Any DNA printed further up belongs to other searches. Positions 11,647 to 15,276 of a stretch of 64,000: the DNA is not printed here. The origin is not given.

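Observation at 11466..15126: Orphan 1109-aa protein in a partly low-GC insert between nuoN and ino1, with an AT-rich promoter island and a possible frameshifted N-terminus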

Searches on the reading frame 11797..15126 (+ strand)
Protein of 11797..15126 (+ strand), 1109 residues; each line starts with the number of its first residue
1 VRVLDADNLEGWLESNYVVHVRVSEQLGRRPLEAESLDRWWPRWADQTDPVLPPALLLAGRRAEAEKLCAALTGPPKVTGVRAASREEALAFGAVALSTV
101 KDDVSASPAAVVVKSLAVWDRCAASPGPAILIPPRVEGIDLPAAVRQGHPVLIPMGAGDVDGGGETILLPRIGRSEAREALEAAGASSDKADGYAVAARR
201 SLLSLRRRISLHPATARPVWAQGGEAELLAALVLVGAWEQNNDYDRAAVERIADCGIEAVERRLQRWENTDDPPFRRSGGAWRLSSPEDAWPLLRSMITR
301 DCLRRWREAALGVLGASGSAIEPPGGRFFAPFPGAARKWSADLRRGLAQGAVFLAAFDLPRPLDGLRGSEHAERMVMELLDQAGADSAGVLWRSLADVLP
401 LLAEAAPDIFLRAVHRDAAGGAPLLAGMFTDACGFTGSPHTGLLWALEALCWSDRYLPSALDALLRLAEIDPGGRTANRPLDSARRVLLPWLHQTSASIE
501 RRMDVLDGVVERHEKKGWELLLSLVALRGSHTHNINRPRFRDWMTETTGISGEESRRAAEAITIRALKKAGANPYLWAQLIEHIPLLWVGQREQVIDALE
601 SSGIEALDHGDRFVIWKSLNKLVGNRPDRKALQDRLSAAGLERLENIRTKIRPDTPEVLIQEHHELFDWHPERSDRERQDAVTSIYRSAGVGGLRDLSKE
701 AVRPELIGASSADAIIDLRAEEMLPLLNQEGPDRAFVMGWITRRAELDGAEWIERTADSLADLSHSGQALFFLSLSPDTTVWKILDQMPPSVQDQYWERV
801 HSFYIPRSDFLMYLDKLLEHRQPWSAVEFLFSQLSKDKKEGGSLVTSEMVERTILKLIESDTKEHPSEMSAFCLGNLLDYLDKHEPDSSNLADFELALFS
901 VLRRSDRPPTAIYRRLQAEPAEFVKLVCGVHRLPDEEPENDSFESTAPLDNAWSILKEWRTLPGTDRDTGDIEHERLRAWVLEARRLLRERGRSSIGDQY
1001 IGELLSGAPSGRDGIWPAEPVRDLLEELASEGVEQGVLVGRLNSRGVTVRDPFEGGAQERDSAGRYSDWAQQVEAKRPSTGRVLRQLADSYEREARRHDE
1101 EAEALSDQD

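Call 7: search_protein_families(library=pfam, proteins=[window:11797-15126:+], max_evalue=1)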
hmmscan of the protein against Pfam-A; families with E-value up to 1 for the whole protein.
window:11797-15126:+ (1109 aa): 0 families

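Call 8: search_protein_families(library=padloc, proteins=[window:11797-15126:+], max_evalue=1)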
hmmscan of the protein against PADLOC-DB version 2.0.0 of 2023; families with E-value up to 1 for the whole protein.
window:11797-15126:+ (1109 aa): 0 families

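Call 9: search_protein_families(library=ncbifam, proteins=[window:11797-15126:+], max_evalue=1)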
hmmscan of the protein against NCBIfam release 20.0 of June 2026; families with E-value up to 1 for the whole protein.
window:11797-15126:+ (1109 aa): 1 family
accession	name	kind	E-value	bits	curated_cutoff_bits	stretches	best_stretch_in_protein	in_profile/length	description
NF048001.1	GTP_morpho_1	equivalog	0.91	9.4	50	0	247-269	16-38/70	GTA head formation protein, RCAP_rcc01685 family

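Call 10: find_homologous_proteins(query=window:11797-15126:+)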
Query window:11797-15126:+ (1109 aa): 398 proteins with E <= 0.001 among 8000 candidates; the best 120 are listed.
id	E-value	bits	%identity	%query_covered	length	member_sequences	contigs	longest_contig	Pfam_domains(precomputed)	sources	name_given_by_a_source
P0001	0.0e+0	2443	98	100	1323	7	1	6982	-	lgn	-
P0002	0.0e+0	2168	88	100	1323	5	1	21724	-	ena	-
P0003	0.0e+0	2057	84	100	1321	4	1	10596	-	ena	-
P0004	0.0e+0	2025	84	100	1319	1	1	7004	-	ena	-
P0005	0.0e+0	1983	82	100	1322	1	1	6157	-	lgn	-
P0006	0.0e+0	1347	58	100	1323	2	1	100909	-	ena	-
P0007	0.0e+0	1346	58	100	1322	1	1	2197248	-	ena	-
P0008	0.0e+0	1251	55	100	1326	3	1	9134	-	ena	-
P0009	0.0e+0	1236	55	100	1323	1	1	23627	-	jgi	-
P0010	0.0e+0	1231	54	100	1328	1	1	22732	-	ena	-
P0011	0.0e+0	1218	55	100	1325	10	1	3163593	-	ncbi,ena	-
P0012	0.0e+0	1037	49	99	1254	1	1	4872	-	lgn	-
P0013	3.9e-281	954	45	100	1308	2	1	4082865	-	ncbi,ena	-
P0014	7.9e-275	933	45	100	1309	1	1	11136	-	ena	-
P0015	5.0e-267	907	43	100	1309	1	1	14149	-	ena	-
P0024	9.5e-239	813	41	99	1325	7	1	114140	PF12728.14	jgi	jgi:excisionase family DNA binding protein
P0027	2.5e-228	779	41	99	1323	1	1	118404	PF12728.14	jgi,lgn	jgi:excisionase family DNA binding protein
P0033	1.7e-215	736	39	100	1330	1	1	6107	PF12728.14,PF00376.30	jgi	jgi:excisionase family DNA binding protein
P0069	1.5e-200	687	38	100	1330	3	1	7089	PF12728.14,PF13411.13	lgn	-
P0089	1.3e-194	667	37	100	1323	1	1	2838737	PF12728.14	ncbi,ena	-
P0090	4.1e-194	666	37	100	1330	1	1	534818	PF12728.14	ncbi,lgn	-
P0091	5.3e-194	665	35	100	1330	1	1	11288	PF12728.14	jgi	jgi:excisionase family DNA binding protein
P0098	9.9e-193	661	37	100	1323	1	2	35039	PF12728.14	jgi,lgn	jgi:hypothetical protein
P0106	7.3e-190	651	37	100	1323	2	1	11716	PF12728.14,PF00376.30,PF13411.13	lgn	-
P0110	9.0e-188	645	37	100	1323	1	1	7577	PF12728.14,PF13411.13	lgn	-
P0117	3.9e-186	639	37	100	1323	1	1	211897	PF12728.14,PF13411.13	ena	-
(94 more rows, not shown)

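Call 11: search_solved_structures(query=window:11797-15126:+, max_evalue=1)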
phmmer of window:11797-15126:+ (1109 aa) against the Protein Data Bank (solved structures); distinct sequences matched with E-value up to 1: 1.
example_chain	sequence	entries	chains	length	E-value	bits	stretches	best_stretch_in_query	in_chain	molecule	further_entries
3hx0_A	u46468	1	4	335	0.24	12.2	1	532-678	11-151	DNA polymerase lambda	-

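Call 14: find_encoding_contigs(protein=P0001, flank=10000, max_places=4)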
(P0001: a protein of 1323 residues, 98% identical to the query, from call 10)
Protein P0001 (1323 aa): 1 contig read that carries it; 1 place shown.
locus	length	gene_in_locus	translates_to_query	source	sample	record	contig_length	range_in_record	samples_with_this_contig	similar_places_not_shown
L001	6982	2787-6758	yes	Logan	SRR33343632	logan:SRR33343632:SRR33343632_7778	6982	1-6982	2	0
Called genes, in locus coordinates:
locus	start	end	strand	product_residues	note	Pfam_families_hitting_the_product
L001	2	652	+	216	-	?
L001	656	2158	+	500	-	PF00361:Proton_antipo_M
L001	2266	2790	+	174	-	-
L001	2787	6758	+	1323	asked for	-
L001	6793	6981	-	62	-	?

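Call 15: find_encoding_contigs(protein=P0002, flank=10000, max_places=4)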
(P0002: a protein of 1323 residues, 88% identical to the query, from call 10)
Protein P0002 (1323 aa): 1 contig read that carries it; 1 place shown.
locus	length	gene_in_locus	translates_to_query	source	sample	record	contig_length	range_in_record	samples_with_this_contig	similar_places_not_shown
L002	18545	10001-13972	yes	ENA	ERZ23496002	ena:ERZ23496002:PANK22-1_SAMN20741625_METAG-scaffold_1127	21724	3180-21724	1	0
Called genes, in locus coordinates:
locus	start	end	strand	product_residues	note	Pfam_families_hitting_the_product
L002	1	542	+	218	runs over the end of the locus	PF00329:Complex1_30kDa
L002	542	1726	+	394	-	PF00346:Complex1_49kDa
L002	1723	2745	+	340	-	PF00146:NADHdh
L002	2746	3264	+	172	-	PF13187:Fer4_9 (faint), PF14697:Fer4_21 (faint), PF12838:Fer4_7, PF12797:Fer4_2 (faint), PF12837:Fer4_6 (faint), PF13237:Fer4_10 (faint), PF13484:Fer4_16 (faint), PF00037:Fer4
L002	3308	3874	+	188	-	PF00499:Oxidored_q3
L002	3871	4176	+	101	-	PF00420:Oxidored_q2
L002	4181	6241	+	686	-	PF00662:Proton_antipo_N, PF00361:Proton_antipo_M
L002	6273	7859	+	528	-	PF00361:Proton_antipo_M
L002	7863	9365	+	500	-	PF00361:Proton_antipo_M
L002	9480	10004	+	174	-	-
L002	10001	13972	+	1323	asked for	-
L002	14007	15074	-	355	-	PF01658:Inos-1-P_synth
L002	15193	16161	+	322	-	PF00126:HTH_1, PF03466:LysR_substrate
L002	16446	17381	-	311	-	PF04018:VCA0040-like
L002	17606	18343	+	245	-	-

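Call 18: search_protein_families(library=pfam, proteins=[L001:2266-2790:+, P0001, P0024, P0011], max_evalue=1)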
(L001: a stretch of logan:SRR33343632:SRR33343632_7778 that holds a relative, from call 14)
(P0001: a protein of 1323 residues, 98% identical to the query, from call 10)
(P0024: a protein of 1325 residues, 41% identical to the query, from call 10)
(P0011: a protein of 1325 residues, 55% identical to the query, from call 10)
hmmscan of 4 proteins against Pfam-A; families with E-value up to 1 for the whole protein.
L001:2266-2790:+ (174 aa): 0 families

P0001 (1323 aa): 0 families

P0024 (1325 aa): 13 families
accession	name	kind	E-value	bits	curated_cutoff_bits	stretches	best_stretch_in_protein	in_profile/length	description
PF12728.13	HTH_17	-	2.7e-09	37.6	27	1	9-59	1-49/51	Helix-turn-helix domain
PF13411.12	MerR_1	-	0.00033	21.1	21.6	1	11-58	2-48/69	MerR HTH family regulatory protein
PF13384.12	HTH_23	-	0.0006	20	24.6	1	9-29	17-37/50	Homeodomain-like domain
PF00376.29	MerR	-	0.00084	19.6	28.2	1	12-47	2-37/38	MerR family regulatory protein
PF13551.12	HTH_29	-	0.0014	19.1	28.1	1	10-32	13-35/64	Winged helix-turn helix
PF13556.12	HTH_30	-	0.007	16.6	27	1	10-28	13-31/59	PucR C-terminal helix-turn-helix domain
PF08281.18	Sigma70_r4_2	-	0.019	15.1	25.7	1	12-35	29-52/54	Sigma-70, region 4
PF01527.26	HTH_Tnp_1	-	0.022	15.4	24.1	1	10-32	24-46/75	Transposase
PF13542.12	HTH_Tnp_ISL3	-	0.022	14.7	27.4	1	11-29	28-46/51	Helix-turn-helix domain of transposase family ISL3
PF16735.10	MYO10_CC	-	0.094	13.4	27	1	270-306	2-37/52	Unconventional myosin-X coiled coil domain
PF06056.18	Terminase_5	-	0.13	12.7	20.3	0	12-31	16-35/58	Putative ATPase subunit of terminase (gpP-like)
PF06322.17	Phage_NinH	-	0.14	12.5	29.8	1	9-38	16-47/60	Phage NinH protein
PF01213.24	CAP_N-CM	-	0.2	12.5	19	1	850-861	4-15/43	CAP N-terminal conserved motif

P0011 (1325 aa): 1 family
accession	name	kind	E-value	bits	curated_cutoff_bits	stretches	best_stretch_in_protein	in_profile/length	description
PF17516.8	ProQ_C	-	0.034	14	23.3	1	31-63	4-35/51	ProQ C-terminal domain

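Call 19: find_encoding_contigs(protein=P0007, flank=10000, max_places=3)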
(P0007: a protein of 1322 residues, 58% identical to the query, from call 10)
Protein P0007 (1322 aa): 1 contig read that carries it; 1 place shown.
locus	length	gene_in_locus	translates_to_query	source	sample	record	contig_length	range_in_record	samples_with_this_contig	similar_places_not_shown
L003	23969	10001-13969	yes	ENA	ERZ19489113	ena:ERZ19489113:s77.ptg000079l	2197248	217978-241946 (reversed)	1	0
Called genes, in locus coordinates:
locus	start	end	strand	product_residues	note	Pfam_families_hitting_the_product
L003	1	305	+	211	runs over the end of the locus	PF00329:Complex1_30kDa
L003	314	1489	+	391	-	PF00346:Complex1_49kDa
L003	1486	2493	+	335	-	PF00146:NADHdh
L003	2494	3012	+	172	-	PF13187:Fer4_9 (faint), PF14697:Fer4_21 (faint), PF12838:Fer4_7, PF12797:Fer4_2 (faint), PF12837:Fer4_6 (faint), PF13237:Fer4_10 (faint), PF00037:Fer4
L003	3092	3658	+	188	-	PF00499:Oxidored_q3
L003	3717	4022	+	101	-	PF00420:Oxidored_q2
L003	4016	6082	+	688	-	PF00662:Proton_antipo_N, PF00361:Proton_antipo_M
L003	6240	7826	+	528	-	PF00361:Proton_antipo_M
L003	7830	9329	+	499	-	PF00361:Proton_antipo_M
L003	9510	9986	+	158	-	-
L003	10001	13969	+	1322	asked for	-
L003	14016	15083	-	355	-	PF01658:Inos-1-P_synth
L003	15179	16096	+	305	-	PF00126:HTH_1, PF03466:LysR_substrate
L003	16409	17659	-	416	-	PF13173:AAA_14, PF13635:DUF4143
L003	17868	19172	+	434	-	PF01979:Amidohydro_1, PF07969:Amidohydro_3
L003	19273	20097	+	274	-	PF01048:PNP_UDP_1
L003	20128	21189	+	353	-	PF02636:Methyltransf_28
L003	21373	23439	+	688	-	PF13173:AAA_14, PF13635:DUF4143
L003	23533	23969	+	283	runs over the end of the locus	PF01435:Peptidase_M48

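Call 20: find_encoding_contigs(protein=P0011, flank=10000, max_places=3)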
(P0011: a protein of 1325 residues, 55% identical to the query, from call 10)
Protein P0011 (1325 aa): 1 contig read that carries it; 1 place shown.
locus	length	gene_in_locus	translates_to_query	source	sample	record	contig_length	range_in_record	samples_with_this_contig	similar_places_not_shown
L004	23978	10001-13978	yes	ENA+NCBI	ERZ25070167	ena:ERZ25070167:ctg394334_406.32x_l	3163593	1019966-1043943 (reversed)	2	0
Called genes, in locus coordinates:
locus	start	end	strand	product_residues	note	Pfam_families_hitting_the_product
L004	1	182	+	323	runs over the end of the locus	PF02126:PTE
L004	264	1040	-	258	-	PF02628:COX15-CtaA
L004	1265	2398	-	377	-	PF00155:Aminotran_1_2, PF00266:Aminotran_5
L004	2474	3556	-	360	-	PF01168:Ala_racemase_N, PF14031:D-ser_dehydrat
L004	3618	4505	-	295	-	PF04909:Amidohydro_2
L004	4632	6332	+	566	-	PF02129:Peptidase_S15, PF08530:PepX_C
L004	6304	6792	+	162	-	-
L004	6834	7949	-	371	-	PF02126:PTE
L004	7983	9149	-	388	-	PF02661:Fic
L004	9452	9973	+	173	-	-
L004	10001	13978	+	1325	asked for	-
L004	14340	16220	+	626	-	PF00496:SBP_bac_5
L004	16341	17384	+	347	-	PF19300:BPD_transp_1_N, PF00528:BPD_transp_1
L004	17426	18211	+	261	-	PF00528:BPD_transp_1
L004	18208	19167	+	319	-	PF00005:ABC_tran, PF08352:oligo_HPY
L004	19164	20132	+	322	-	PF00005:ABC_tran, PF13304:AAA_21 (faint), PF08352:oligo_HPY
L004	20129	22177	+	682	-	PF05378:Hydant_A_N, PF01968:Hydantoinase_A, PF19278:Hydant_A_C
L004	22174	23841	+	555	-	PF02538:Hydantoinase_B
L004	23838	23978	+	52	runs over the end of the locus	-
